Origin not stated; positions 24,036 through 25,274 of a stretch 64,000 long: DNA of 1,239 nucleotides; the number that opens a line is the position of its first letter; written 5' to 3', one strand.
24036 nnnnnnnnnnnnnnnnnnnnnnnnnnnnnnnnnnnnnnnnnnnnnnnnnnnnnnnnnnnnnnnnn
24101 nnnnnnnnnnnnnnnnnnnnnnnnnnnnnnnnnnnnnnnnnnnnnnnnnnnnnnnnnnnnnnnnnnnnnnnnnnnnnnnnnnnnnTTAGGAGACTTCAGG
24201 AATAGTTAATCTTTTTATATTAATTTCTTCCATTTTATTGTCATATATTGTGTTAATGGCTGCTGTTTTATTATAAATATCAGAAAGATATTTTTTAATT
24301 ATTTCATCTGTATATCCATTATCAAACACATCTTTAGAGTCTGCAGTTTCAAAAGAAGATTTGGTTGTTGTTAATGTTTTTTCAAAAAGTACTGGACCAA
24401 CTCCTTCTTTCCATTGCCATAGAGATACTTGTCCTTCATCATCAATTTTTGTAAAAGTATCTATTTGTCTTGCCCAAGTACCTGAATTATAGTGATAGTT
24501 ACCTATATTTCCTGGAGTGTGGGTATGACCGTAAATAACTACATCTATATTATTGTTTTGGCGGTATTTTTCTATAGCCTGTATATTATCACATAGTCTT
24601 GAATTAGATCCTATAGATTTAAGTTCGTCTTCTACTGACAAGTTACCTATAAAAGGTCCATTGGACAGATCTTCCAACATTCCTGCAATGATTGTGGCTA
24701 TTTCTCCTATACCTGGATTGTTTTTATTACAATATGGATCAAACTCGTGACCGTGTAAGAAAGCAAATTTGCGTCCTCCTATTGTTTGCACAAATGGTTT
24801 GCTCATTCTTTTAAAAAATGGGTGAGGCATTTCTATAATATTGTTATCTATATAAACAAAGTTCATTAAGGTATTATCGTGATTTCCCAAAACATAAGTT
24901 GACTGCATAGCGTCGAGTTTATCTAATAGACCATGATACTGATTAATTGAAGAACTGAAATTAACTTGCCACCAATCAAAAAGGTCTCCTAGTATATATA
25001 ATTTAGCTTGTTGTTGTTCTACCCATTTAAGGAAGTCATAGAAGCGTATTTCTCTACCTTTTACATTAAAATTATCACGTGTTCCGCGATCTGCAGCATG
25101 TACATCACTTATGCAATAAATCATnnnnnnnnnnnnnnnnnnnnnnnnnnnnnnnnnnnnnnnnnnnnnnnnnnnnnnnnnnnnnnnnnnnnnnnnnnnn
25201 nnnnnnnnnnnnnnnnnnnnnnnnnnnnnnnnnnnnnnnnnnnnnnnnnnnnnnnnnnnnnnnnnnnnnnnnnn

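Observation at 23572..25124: Convergent P-loop kinase and calcineurin-like phosphoesterase pair: candidate split end-healing module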

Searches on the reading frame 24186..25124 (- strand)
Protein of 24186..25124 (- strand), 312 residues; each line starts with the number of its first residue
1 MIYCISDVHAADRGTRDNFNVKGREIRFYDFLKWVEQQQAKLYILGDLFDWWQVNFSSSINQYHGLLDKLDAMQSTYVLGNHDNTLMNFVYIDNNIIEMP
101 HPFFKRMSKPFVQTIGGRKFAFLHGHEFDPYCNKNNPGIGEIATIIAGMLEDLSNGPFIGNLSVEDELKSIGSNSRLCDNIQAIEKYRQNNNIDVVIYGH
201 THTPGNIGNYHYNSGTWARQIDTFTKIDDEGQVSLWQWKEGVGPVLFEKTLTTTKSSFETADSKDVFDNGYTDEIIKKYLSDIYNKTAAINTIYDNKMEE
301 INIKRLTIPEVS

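Call 3: search_protein_families(library=pfam, proteins=[window:24186-25124:-], max_evalue=0.1)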
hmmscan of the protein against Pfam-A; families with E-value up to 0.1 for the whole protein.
window:24186-25124:- (312 aa): 2 families
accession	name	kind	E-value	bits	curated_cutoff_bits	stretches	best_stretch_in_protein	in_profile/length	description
PF00149.33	Metallophos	-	3.6e-14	54.1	21.5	1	2-204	3-191/191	Calcineurin-like phosphoesterase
PF12850.12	Metallophos_2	-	2e-07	31.6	27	1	2-205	3-120/154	Calcineurin-like phosphoesterase superfamily domain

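Call 4: search_protein_families(library=ncbifam, proteins=[window:24186-25124:-], max_evalue=0.1)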
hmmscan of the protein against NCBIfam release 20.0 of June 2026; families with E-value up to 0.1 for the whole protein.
window:24186-25124:- (312 aa): 6 families
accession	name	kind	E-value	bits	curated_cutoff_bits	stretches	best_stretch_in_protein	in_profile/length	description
NF003743.0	PRK05340.1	equivalog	6.3e-09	35.3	134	1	26-83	21-82/242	UDP-2,3-diacylglucosamine diphosphatase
TIGR00040.1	yfcE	subfamily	1.1e-06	28.8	56.25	1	182-204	96-118/158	YfcE family phosphodiesterase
TIGR01854.1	lipid_A_lpxH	equivalog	2.6e-05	23.6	190.35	1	27-52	19-44/231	UDP-2,3-diacylglucosamine diphosphatase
TIGR04123.1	P_estr_lig_assc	hypoth_equivalog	0.00078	18.9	150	1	38-84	64-110/207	ligase-associated DNA damage response endonuclease PdeM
NF006988.0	PRK09453.1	equivalog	0.0029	17.4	117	0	185-204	111-130/183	phosphodiesterase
TIGR04168.1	TIGR04168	hypoth_equivalog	0.075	12.4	200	0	181-203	173-195/269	TIGR04168 family protein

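Call 5: search_protein_families(library=phrogs, proteins=[window:24186-25124:-], max_evalue=0.01)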
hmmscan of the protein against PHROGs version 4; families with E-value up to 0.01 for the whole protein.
window:24186-25124:- (312 aa): 3 families
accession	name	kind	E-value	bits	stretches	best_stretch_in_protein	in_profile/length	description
phrog_1649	-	other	9.6e-07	28.7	1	1-91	37-112/308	metallo-phosphoesterase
phrog_547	-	other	6.1e-05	23.2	1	2-99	31-124/245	phosphoesterase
phrog_7339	-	DNA, RNA and nucleotide metabolism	0.0079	16.6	0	172-214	168-208/263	DNA repair exonuclease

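Call 7: search_dna_similar(query=window:24186-25124:-, collection=phages, mode=protein, max_rows=25, max_evalue=0.001)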
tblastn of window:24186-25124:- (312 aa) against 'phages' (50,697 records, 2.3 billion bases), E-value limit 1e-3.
Records with a match: 1; places in all: 1; records where one place covers at least 80% of the query: 0.
Best place of each record, by identity: <60% 1.
By first word of the organism name: uncultured 1.
By host as written in the record: - 1.
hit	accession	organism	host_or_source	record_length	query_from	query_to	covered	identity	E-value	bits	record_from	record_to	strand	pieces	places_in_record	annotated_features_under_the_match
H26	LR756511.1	uncultured phage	metagenomic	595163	5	238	75%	24.7%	8e-9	62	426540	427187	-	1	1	record has no annotation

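Call 14: search_solved_structures(query=window:24186-25124:-, max_evalue=10, show_alignments=3)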
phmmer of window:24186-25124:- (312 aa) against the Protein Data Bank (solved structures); distinct sequences matched with E-value up to 10: 5.
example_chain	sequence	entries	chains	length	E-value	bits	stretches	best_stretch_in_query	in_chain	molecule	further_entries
5k8k_A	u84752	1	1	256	0.00018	24.1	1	27-67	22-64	UDP-2,3-diacylglucosamine hydrolase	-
8qk2_A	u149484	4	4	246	0.09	15.2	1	28-54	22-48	UDP-2,3-diacylglucosamine hydrolase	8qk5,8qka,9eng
6pj3_A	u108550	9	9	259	0.11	14.9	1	28-54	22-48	UDP-2,3-diacylglucosamine hydrolase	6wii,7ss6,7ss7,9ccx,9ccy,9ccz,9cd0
6ph9_A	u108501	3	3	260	0.11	14.9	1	28-54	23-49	UDP-2,3-diacylglucosamine hydrolase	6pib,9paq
8s7f_A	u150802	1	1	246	1.5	11.2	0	28-55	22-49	UDP-2,3-diacylglucosamine hydrolase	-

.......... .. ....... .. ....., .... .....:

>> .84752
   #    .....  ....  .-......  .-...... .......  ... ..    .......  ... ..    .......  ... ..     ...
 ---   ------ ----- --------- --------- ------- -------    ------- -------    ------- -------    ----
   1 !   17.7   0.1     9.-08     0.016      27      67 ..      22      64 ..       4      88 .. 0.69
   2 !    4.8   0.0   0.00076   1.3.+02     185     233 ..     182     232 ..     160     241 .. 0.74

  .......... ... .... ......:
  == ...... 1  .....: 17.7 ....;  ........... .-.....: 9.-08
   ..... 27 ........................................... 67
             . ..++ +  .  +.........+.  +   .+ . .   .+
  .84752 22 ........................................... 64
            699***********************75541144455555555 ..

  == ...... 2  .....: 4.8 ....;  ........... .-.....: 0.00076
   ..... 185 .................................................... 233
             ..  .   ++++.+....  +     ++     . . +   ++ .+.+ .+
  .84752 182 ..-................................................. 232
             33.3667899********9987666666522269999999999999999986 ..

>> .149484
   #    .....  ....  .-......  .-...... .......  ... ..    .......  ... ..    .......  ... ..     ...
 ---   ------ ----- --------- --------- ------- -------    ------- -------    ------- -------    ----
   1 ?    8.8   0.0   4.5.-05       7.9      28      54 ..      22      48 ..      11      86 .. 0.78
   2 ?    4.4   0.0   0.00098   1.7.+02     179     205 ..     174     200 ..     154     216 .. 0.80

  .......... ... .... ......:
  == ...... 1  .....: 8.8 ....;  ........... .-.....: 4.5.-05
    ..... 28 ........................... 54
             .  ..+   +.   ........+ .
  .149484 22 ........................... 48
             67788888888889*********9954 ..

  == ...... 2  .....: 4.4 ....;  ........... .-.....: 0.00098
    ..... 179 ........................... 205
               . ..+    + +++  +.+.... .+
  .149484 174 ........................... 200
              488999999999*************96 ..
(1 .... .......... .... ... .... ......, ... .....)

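Call 17: find_homologous_proteins(query=window:24186-25124:-, max_evalue=0.001)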
Query window:24186-25124:- (312 aa): 62 proteins with E <= 0.001 among 894 candidates.
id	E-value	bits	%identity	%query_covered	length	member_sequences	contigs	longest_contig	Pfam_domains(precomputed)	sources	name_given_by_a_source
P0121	9.5e-214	727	100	100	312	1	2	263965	PF12850.13,PF00149.34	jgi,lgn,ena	jgi:UDP-2,3-diacylglucosamine pyrophosphatase LpxH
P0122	1.8e-130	453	86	71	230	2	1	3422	-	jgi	jgi:hypothetical protein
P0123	1.1e-96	342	61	82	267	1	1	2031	PF12850.13,PF00149.34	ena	-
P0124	2.7e-92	328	56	82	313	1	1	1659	PF12850.13,PF00149.34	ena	-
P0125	1.3e-84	302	52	81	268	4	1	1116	PF12850.13,PF00149.34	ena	-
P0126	3.8e-81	291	53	80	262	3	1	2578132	PF12850.13,PF00149.34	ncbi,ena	-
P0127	7.0e-80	287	51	80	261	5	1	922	PF12850.13,PF00149.34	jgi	jgi:UDP-2,3-diacylglucosamine pyrophosphatase LpxH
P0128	1.3e-78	282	49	80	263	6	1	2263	PF12850.13,PF00149.34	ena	-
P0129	2.2e-78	282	51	80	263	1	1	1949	PF12850.13,PF00149.34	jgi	jgi:UDP-2,3-diacylglucosamine pyrophosphatase LpxH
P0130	2.7e-78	281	50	80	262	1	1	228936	PF12850.13,PF00149.34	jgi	jgi:UDP-2,3-diacylglucosamine pyrophosphatase LpxH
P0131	3.1e-78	281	50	76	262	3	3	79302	PF12850.13,PF00149.34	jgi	jgi:UDP-2,3-diacylglucosamine pyrophosphatase LpxH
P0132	1.9e-77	279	52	80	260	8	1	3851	PF12850.13,PF00149.34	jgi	jgi:UDP-2,3-diacylglucosamine pyrophosphatase LpxH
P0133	1.8e-76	276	51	80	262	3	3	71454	PF12850.13,PF00149.34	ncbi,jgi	ncbi:MAG: UDP-2,3-diacylglucosamine diphosphatase [Thermoguttaceae bacterium]|jgi:UDP-2,3-diacylgluc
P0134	6.5e-76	274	48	80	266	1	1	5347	PF12850.13,PF00149.34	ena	-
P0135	8.3e-76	273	48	80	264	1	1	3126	PF12850.13,PF00149.34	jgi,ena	-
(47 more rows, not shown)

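Call 19: find_encoding_contigs(protein=P0126, flank=8000, max_places=2)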
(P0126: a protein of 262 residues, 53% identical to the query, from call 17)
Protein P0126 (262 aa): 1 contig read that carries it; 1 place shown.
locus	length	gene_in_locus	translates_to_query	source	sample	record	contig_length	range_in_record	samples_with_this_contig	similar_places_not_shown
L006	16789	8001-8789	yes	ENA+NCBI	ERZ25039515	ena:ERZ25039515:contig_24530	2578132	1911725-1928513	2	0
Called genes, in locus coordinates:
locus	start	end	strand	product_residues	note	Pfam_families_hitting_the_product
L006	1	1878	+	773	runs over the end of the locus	PF00476:DNA_pol_A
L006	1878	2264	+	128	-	-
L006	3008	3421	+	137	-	-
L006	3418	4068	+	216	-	PF06941:NT5C (weak)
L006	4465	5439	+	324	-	PF14743:DNA_ligase_OB_2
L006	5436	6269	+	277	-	-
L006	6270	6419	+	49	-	-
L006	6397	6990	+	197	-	-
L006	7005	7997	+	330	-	PF12705:PDDEXK_1 (faint)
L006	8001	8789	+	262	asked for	PF00149:Metallophos, PF12850:Metallophos_2 (faint)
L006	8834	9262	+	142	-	PF00085:Thioredoxin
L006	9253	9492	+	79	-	-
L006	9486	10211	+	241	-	PF01555:N6_N4_Mtase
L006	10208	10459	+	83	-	-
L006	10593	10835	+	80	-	-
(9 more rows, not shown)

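Call 20: find_encoding_contigs(protein=P0130, flank=8000, max_places=2)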
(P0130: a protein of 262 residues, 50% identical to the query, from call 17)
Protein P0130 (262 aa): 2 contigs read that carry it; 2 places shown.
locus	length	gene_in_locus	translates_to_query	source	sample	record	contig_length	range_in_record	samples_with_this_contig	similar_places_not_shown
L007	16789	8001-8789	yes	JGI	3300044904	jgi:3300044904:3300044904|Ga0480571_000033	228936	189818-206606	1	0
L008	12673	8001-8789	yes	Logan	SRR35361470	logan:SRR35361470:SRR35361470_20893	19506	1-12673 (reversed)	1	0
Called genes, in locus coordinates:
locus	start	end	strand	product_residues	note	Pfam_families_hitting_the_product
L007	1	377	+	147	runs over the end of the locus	-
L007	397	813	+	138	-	-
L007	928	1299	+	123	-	-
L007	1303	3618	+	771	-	PF00476:DNA_pol_A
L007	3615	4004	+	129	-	-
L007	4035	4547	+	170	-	-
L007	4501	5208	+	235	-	-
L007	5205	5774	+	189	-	PF06941:NT5C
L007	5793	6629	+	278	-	-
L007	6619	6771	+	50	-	-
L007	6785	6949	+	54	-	-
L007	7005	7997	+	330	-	-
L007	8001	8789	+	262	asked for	PF00149:Metallophos, PF12850:Metallophos_2 (faint)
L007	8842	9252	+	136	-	PF00085:Thioredoxin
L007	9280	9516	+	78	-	-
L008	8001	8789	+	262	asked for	PF00149:Metallophos, PF12850:Metallophos_2 (faint)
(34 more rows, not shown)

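Call 35: search_solved_structures(query=A2, max_evalue=1, show_alignments=2)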
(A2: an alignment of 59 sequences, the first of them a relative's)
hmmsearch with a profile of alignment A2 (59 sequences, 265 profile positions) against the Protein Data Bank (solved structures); distinct sequences matched with E-value up to 1: 34.
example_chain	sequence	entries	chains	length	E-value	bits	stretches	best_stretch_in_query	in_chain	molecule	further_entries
5k8k_A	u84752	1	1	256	5.2e-12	48.7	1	3-124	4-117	UDP-2,3-diacylglucosamine hydrolase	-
8s7f_A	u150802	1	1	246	5.2e-09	38.8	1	1-218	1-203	UDP-2,3-diacylglucosamine hydrolase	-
5wly_A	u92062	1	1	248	1.5e-08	37.3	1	1-218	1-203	UDP-2,3-diacylglucosamine hydrolase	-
8qjz_A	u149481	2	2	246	2.2e-08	36.8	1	1-125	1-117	UDP-2,3-diacylglucosamine hydrolase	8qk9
8qk2_A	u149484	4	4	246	3.3e-06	29.6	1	1-124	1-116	UDP-2,3-diacylglucosamine hydrolase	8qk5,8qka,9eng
6pj3_A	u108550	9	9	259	5e-06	29.1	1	1-124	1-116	UDP-2,3-diacylglucosamine hydrolase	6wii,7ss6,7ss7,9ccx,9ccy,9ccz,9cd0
4lty_C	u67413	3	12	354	9.1e-06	28.2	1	8-88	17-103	Exonuclease subunit SbcD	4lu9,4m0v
6ph9_A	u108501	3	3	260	1.2e-05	27.9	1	5-124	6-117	UDP-2,3-diacylglucosamine hydrolase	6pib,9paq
6s6v_A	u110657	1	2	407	1.9e-05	27.1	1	3-88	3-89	Nuclease SbcCD subunit D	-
5b49_A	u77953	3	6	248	6e-05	25.5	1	1-94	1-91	UDP-2,3-diacylglucosamine hydrolase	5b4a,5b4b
7yzo_A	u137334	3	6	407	0.0012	21.2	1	3-88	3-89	Nuclease SbcCD subunit D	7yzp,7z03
1su1_A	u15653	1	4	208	0.0014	21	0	201-226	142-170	Hypothetical protein yfcE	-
6s85_A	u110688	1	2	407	0.0017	20.8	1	3-87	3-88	Nuclease SbcCD subunit D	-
5b4c_A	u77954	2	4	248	0.0017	20.8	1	26-94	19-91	UDP-2,3-diacylglucosamine hydrolase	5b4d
6nvo_A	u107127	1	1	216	0.0019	20.6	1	29-86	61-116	Nuclease MPE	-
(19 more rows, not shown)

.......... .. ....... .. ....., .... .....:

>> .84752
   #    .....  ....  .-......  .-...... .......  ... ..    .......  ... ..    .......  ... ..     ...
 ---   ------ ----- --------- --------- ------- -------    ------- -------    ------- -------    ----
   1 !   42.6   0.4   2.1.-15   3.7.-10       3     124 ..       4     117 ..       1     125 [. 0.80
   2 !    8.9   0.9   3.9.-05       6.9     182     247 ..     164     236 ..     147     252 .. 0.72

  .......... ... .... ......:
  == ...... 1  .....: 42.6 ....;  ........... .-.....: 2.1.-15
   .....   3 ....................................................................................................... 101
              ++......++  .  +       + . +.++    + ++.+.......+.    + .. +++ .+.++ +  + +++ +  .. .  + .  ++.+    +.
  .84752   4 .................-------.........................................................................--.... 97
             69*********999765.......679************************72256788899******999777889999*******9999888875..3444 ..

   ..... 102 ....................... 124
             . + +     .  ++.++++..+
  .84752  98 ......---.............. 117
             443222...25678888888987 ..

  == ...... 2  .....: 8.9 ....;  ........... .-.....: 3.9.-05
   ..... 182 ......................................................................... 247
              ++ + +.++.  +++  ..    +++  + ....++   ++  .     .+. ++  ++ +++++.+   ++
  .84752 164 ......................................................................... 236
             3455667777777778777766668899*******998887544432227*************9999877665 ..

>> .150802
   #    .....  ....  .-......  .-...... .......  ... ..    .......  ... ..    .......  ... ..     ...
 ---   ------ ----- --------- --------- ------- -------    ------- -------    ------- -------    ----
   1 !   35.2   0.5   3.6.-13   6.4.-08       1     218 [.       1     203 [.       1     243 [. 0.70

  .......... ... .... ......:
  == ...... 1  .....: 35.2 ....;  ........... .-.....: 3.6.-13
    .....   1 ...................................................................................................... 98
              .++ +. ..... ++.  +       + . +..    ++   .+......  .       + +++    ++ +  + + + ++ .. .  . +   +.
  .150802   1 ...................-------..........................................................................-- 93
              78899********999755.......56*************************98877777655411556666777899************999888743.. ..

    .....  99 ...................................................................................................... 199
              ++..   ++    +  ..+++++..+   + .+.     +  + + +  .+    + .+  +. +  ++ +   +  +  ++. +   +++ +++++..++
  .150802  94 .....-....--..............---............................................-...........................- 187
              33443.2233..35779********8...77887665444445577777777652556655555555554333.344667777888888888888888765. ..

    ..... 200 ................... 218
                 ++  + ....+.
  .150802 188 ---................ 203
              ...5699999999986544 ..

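Call 36: find_related_loci(query=A2, collection=viral_contigs, flank=8000)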
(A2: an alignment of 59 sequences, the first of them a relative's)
Query A2 (312 aa) in viral_contigs; peptide patterns used: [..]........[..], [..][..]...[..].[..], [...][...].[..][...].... (x = any residue, [..] = any of these).
292 stretches matched a pattern; 78 encode a relative of the query (tblastn E <= 1e-3); 76 distinct loci.
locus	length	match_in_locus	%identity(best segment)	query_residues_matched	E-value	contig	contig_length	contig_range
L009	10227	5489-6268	53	2-251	9e-90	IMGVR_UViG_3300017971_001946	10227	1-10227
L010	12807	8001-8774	51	3-251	8e-88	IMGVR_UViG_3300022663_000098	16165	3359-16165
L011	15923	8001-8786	49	2-251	3e-84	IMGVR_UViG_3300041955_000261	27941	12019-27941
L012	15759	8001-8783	49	2-251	1e-83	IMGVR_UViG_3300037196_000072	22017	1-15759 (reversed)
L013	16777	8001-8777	50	3-251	6e-84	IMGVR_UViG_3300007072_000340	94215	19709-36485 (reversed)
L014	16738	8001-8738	50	3-238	2e-83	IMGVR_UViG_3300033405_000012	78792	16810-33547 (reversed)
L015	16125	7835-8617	51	2-251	2e-83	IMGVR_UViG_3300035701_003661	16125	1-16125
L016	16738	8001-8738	50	3-238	2e-83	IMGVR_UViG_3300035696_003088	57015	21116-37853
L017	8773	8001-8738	49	3-238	1e-82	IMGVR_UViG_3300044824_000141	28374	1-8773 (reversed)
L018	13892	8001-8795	50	3-258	2e-82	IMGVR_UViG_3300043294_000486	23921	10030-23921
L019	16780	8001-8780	48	2-251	4e-82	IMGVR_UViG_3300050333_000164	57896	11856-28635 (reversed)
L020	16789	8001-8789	49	2-251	6e-82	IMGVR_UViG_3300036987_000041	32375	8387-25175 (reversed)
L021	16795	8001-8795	48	2-253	1e-81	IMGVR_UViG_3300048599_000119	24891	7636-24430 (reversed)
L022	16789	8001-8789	50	2-251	2e-81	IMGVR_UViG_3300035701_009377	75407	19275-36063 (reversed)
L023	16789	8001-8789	48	2-251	6e-81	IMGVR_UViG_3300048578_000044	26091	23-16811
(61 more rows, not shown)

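Call 42: predict_structure(alignment_id=A2)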
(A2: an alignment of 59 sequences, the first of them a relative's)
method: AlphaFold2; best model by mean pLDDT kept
length: 312 residues; sequences in the alignment: 59
mean_pLDDT: 88.2   pTM: 0.82
mean pLDDT of the five models: 88.2, 87.4, 87.0, 85.9, 84.6
residues with pLDDT >= 90: 221; 70-90: 42; 50-70: 35; < 50: 14
segments of 3 or more residues with pLDDT < 50: 259-272
pLDDT, mean of each block of 10 residues (from residue 1): 98 96 97 98 98 96 98 98 94 86 97 98 96 85 92 94 86 78 97 98 97 97 98 98 98 68 42 59 69 72 61 52
secondary structure, 60 per line:
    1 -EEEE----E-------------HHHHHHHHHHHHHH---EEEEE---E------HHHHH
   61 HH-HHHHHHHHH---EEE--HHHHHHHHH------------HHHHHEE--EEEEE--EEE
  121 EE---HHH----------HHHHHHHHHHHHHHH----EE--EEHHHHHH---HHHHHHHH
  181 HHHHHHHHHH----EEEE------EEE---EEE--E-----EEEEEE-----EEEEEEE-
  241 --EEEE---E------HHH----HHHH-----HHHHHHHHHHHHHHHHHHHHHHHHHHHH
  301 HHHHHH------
elements in order: E2-5 H24-37 E41-45 H56-62 H64-72 E76-78 H81-89 H102-106 E111-115 E118-122 H139-153 H164-169 H173-190 E195-198 E205-207 E211-213 E222-227 E233-239 E243-246 H264-267 H273-306

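Call 74: find_encoding_contigs(protein=P0122, flank=5000, max_places=3)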
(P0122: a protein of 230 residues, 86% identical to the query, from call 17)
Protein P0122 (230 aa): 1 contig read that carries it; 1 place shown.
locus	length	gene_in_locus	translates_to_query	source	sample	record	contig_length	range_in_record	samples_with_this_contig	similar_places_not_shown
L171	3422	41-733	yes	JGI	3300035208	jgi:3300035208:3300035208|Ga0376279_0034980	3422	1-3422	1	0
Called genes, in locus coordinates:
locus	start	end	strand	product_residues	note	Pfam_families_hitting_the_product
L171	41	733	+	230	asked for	-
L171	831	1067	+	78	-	-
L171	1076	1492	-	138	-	PF08719:NADAR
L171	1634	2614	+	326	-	-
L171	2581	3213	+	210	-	-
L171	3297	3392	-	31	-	-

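Call 75: find_encoding_contigs(protein=P0124, flank=5000, max_places=3)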
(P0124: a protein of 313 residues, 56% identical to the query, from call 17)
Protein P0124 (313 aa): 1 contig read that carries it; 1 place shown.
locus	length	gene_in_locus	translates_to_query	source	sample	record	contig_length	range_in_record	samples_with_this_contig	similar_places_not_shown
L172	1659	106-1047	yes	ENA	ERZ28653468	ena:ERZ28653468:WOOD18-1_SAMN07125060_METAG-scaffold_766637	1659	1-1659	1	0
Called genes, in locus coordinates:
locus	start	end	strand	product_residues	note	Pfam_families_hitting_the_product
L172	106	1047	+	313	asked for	PF00149:Metallophos, PF12850:Metallophos_2 (faint)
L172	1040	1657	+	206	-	?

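Call 79: search_protein_families(library=padloc, proteins=[window:24186-25124:-], max_evalue=0.01)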
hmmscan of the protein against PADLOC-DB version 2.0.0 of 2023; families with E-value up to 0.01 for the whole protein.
window:24186-25124:- (312 aa): 0 families
